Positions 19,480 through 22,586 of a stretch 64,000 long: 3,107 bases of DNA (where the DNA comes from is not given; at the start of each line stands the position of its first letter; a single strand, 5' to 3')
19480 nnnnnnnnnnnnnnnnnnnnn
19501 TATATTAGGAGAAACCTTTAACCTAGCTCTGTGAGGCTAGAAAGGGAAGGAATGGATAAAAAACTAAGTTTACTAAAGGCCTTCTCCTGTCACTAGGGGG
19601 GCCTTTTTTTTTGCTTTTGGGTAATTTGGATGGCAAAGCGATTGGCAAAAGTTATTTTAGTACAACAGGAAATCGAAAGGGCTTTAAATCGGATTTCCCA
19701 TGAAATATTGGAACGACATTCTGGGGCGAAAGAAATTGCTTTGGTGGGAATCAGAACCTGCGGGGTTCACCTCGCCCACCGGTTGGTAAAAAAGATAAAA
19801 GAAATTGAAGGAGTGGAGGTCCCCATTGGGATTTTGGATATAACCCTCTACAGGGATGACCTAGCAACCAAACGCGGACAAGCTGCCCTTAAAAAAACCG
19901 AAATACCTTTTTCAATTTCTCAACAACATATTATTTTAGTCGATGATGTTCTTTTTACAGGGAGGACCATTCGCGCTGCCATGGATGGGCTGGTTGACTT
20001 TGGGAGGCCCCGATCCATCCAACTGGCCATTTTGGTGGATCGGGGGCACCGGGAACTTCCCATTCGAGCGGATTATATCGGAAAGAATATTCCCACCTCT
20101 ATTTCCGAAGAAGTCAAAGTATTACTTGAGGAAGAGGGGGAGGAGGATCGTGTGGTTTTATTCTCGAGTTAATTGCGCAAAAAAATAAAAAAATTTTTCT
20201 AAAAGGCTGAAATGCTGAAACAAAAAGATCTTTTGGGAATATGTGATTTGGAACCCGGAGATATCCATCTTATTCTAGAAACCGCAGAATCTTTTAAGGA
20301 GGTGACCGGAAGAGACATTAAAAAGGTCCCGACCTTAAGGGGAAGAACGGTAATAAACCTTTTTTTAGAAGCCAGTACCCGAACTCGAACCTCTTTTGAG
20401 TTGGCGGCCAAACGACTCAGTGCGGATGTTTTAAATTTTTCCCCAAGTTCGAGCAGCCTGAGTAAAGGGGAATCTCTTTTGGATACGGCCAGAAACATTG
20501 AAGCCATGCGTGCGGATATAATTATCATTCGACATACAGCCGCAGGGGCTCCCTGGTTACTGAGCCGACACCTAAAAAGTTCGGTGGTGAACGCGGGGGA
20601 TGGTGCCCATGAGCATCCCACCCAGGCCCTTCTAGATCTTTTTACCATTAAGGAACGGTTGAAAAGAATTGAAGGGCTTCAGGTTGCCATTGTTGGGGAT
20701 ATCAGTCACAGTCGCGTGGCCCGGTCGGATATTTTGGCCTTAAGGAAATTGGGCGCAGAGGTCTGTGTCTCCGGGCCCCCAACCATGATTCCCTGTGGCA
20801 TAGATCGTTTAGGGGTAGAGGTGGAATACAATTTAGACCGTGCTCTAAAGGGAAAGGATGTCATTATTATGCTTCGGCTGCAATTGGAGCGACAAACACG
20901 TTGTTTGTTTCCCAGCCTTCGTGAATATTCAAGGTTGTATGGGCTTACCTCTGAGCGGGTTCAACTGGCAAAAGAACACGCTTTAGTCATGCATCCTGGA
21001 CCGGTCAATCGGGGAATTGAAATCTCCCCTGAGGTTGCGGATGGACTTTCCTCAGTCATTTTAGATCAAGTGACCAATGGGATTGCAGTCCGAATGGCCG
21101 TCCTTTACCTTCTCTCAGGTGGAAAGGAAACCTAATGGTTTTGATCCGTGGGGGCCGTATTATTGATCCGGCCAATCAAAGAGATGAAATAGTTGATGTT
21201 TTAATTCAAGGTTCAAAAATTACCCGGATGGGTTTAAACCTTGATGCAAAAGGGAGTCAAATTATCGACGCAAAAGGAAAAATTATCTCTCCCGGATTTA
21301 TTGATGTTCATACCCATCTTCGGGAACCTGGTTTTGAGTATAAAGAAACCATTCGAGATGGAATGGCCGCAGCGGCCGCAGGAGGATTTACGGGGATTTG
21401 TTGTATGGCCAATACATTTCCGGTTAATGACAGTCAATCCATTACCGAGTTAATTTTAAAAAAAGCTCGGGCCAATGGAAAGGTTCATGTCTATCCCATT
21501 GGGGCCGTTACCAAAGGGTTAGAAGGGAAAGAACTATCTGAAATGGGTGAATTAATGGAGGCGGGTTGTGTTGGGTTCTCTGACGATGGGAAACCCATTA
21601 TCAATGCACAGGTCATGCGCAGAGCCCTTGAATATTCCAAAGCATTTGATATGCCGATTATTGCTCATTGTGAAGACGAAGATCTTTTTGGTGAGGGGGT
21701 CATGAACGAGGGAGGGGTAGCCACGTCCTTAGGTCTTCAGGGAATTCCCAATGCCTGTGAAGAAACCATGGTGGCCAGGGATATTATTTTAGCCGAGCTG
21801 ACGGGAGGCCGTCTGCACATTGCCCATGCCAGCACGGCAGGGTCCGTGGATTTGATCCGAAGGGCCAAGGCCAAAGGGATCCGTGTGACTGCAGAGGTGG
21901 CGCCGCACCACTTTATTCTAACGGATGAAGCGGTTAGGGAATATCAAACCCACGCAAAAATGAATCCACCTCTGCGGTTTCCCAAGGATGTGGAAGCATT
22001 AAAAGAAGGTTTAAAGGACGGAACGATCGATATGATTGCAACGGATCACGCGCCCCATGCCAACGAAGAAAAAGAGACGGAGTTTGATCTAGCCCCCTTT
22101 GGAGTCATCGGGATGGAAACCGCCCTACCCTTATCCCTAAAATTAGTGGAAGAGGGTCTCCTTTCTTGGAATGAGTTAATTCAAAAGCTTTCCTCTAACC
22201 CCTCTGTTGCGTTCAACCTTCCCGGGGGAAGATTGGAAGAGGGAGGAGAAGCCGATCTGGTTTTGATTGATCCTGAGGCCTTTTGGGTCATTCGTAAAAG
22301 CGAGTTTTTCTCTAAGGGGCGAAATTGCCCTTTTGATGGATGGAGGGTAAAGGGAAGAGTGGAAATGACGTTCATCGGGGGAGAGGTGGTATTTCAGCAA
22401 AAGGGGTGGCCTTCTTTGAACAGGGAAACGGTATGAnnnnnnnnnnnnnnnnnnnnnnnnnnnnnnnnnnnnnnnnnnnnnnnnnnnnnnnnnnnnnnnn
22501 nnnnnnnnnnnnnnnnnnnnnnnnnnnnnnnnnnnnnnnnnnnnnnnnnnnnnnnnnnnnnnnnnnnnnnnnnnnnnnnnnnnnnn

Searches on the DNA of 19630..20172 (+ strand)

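Call 34: search_rna_families(sources=[L001, L002, L003, L004], threshold=gathering)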
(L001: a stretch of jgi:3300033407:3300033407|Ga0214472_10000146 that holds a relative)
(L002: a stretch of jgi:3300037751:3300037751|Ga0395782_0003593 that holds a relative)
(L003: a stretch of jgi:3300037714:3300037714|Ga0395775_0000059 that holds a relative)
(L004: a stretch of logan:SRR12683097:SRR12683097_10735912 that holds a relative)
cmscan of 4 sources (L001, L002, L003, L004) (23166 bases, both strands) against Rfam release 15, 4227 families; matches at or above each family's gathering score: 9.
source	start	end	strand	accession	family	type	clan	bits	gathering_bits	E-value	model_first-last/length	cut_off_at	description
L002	1348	1438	-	RF01051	c-di-GMP-I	Cis-reg; riboswitch;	CL00126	54.6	35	2.4e-08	1-87/87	no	c-di-GMP-I riboswitch aptamer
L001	1348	1438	-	RF01051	c-di-GMP-I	Cis-reg; riboswitch;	CL00126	52.2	35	8.9e-08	1-87/87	no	c-di-GMP-I riboswitch aptamer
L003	1348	1438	-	RF01051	c-di-GMP-I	Cis-reg; riboswitch;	CL00126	52.2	35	8.9e-08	1-87/87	no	c-di-GMP-I riboswitch aptamer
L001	1786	1876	-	RF01051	c-di-GMP-I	Cis-reg; riboswitch;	CL00126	51.9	35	1.1e-07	1-87/87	no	c-di-GMP-I riboswitch aptamer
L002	1786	1876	-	RF01051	c-di-GMP-I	Cis-reg; riboswitch;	CL00126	51.9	35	1.1e-07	1-87/87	no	c-di-GMP-I riboswitch aptamer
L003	1786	1876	-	RF01051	c-di-GMP-I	Cis-reg; riboswitch;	CL00126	51.9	35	1.1e-07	1-87/87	no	c-di-GMP-I riboswitch aptamer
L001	1591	1681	-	RF01051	c-di-GMP-I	Cis-reg; riboswitch;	CL00126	51.3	35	1.5e-07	1-87/87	no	c-di-GMP-I riboswitch aptamer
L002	1591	1681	-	RF01051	c-di-GMP-I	Cis-reg; riboswitch;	CL00126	51.3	35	1.5e-07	1-87/87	no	c-di-GMP-I riboswitch aptamer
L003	1591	1681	-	RF01051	c-di-GMP-I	Cis-reg; riboswitch;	CL00126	51.3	35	1.5e-07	1-87/87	no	c-di-GMP-I riboswitch aptamer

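Call 36: search_rna_families(sources=[L005, L007, L008, L009, L010, L012, L014, L017, L031, L024, L006, L011], threshold=gathering)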
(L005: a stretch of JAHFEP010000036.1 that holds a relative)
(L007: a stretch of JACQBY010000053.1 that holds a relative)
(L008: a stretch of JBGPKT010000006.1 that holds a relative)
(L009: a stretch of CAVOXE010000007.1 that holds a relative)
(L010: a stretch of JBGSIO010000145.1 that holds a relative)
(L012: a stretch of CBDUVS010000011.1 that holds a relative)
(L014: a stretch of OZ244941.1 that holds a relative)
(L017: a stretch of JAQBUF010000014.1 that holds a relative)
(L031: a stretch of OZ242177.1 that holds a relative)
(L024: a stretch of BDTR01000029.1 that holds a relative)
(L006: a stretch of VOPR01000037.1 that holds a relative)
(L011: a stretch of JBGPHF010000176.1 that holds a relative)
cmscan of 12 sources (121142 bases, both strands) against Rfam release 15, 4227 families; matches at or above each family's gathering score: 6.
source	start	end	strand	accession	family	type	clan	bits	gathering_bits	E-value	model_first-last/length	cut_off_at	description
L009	2368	2440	-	RF00005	tRNA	Gene; tRNA;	CL00001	70.3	29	4.8e-13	1-71/71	no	tRNA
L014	2253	2325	-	RF00005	tRNA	Gene; tRNA;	CL00001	69.9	29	6.2e-13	1-71/71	no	tRNA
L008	4982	5054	-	RF00005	tRNA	Gene; tRNA;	CL00001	69.8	29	6.7e-13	1-71/71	no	tRNA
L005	5849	5952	+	RF00515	PyrR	Cis-reg;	-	59.5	54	2.2e-05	1-115/115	no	PyrR binding site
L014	5832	5952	+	RF00515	PyrR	Cis-reg;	-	56.9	54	6.9e-05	1-115/115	no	PyrR binding site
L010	1623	1739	+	RF00515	PyrR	Cis-reg;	-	54.6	54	0.00018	1-115/115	no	PyrR binding site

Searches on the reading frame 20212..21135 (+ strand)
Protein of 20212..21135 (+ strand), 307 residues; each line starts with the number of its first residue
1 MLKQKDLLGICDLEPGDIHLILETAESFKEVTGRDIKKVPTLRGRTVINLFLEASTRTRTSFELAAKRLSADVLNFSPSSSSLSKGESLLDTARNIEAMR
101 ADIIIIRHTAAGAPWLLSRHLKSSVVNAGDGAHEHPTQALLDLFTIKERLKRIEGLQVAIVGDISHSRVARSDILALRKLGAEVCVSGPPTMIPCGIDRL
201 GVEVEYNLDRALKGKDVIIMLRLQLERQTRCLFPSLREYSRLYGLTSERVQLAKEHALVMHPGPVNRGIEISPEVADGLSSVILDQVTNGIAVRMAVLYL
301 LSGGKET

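Call 9: search_protein_families(library=pfam, proteins=[window:20212-21135:+], max_evalue=0.01)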
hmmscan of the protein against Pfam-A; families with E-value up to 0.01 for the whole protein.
window:20212-21135:+ (307 aa): 2 families
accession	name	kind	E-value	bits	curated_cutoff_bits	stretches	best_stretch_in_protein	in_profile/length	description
PF02729.26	OTCace_N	-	3.6e-44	150.9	29.9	1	5-148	1-148/148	Aspartate/ornithine carbamoyltransferase, carbamoyl-P binding domain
PF00185.30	OTCace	-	1.7e-26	93.6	29.4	1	154-301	1-157/157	Aspartate/ornithine carbamoyltransferase, Asp/Orn binding domain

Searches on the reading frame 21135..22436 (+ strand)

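Call 9: search_protein_families(library=pfam, proteins=[window:21135-22436:+], max_evalue=0.01)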
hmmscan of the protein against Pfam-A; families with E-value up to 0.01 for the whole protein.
window:21135-22436:+ (433 aa): 4 families
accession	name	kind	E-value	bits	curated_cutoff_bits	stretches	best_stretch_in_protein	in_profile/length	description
PF01979.26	Amidohydro_1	-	1.9e-32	113.3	25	1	50-419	1-345/345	Amidohydrolase family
PF07969.17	Amidohydro_3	-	3.4e-17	63.5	29.7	2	69-420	157-472/472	Amidohydrolase family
PF12890.13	DHOase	-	9.9e-10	39.1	21.2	1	49-234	2-139/142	Dihydro-orotase-like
PF01026.27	TatD_DNase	-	0.0069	16.2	27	0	56-181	1-131/253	TatD related DNase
